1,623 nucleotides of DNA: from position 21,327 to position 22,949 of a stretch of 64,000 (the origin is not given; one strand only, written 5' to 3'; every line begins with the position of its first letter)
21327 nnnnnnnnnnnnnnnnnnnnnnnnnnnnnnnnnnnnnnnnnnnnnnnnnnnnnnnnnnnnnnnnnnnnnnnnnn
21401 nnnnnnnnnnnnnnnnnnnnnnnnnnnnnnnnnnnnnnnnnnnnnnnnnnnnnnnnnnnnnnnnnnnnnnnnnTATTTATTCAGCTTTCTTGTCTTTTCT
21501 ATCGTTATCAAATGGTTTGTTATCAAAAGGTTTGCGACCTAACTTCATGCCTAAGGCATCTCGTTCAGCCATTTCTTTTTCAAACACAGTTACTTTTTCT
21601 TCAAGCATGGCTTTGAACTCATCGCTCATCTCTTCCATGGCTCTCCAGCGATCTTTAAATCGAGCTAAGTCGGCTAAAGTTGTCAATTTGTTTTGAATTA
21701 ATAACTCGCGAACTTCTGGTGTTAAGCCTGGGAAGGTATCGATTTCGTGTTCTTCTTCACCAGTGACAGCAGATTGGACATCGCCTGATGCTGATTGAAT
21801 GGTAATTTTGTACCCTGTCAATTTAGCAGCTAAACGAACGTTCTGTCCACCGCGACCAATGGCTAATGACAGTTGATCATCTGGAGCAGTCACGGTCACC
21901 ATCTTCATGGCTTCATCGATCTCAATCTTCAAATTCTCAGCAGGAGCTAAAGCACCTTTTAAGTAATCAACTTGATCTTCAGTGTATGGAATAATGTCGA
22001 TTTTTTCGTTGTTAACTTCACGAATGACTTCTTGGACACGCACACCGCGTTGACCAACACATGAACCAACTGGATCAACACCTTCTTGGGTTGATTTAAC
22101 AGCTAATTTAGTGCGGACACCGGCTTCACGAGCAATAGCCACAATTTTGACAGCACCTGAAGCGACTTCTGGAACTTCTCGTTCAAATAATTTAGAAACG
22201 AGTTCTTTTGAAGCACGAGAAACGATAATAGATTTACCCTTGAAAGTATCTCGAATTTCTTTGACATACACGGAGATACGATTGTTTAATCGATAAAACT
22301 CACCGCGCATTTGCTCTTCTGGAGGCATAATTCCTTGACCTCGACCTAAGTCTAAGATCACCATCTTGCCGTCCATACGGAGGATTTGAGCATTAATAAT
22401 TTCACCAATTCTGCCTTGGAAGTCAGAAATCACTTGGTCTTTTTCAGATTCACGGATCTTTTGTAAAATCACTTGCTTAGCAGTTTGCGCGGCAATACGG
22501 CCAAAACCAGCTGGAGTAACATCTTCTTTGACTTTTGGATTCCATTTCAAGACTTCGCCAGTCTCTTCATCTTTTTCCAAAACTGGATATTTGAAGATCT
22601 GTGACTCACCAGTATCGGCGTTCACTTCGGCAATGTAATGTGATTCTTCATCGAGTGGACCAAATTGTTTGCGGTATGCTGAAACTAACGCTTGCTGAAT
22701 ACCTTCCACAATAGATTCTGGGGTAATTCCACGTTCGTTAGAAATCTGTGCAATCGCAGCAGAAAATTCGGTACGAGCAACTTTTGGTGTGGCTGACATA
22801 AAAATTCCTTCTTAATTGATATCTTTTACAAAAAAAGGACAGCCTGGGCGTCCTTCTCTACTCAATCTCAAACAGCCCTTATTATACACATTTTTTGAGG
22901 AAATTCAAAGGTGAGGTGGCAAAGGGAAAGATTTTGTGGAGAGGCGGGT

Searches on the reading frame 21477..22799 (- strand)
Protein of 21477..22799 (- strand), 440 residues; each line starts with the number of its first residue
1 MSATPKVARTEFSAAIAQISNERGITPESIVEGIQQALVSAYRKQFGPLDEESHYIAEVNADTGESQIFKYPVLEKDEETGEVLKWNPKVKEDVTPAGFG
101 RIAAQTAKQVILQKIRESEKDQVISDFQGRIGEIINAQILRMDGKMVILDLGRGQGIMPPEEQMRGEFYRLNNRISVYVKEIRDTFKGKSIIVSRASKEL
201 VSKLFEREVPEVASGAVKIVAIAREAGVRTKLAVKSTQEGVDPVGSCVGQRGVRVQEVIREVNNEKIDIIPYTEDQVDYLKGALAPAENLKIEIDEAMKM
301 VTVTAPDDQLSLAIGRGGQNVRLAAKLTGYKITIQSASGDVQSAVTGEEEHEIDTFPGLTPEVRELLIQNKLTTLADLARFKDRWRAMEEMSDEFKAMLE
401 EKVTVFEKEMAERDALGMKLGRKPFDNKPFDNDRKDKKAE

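Call 9: search_protein_families(library=ncbifam, proteins=[window:21477-22799:-], max_evalue=0.00001)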
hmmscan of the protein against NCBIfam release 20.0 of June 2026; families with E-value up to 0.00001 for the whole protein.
window:21477-22799:- (440 aa): 5 families
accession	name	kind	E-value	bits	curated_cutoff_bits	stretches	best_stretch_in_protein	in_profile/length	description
TIGR01953.1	NusA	equivalog_domain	1.5e-95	320.1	253.4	1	12-337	2-338/340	transcription termination factor NusA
NF006645.0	PRK09202.4-5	equivalog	3e-55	187.9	532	1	86-345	111-378/540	transcription termination/antitermination protein NusA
NF006642.0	PRK09202.4-1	equivalog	3.9e-29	101.6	687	1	52-339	82-377/614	transcription termination/antitermination protein NusA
TIGR01952.1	nusA_arch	equivalog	1.5e-09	38.3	74.35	1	244-336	44-137/141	NusA-like transcription termination signal-binding factor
NF006261.0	PRK08406.1-5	equivalog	1.6e-06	27.8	231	0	244-288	43-86/173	transcription elongation factor NusA-like protein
